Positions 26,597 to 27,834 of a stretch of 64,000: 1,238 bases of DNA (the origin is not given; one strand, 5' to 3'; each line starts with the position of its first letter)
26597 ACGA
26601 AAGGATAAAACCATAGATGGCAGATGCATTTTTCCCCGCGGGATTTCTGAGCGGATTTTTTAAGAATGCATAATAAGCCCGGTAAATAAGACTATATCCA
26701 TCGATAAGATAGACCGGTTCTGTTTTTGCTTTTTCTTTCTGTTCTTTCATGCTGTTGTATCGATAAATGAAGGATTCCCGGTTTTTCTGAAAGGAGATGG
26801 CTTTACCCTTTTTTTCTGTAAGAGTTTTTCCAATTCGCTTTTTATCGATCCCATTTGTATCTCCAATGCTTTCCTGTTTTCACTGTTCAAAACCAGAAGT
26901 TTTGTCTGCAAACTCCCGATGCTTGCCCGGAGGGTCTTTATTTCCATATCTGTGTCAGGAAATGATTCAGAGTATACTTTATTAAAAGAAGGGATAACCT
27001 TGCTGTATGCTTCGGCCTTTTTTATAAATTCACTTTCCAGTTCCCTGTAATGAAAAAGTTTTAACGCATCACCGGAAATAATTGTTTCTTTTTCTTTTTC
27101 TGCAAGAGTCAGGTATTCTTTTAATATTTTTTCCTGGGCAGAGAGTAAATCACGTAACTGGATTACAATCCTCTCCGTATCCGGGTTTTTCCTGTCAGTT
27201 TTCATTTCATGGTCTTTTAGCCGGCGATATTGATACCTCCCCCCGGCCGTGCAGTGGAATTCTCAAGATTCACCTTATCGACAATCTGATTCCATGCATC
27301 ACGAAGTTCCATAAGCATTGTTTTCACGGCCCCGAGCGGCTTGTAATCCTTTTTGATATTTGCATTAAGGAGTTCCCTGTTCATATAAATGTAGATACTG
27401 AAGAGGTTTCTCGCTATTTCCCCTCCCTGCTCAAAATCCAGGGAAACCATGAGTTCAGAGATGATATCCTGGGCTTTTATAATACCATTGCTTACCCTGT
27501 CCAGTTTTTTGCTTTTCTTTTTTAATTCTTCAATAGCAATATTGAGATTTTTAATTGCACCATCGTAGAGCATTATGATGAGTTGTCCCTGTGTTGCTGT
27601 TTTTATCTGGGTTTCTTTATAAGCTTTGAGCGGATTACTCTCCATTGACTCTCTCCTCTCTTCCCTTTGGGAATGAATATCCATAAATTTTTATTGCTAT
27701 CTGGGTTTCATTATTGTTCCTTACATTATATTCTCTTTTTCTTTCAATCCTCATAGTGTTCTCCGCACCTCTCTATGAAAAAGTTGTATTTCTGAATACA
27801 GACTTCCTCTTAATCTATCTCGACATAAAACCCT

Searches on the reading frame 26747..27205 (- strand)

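Call 13: search_protein_families(library=pfam, proteins=[window:26747-27205:-], max_evalue=0.001)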
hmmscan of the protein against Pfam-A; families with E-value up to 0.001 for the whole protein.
window:26747-27205:- (152 aa): 1 family
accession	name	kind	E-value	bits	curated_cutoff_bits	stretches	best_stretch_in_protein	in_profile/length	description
PF05130.17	FlgN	-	5.2e-08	33.9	30.5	1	16-133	5-134/147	FlgN protein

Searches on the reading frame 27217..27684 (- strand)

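Call 13: search_protein_families(library=pfam, proteins=[window:27217-27684:-], max_evalue=0.001)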
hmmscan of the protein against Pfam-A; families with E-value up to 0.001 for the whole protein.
window:27217-27684:- (155 aa): 1 family
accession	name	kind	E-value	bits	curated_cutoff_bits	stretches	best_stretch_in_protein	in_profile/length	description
PF02561.19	FliS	-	5e-39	133.6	26.7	1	20-134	2-114/115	Flagellar protein FliS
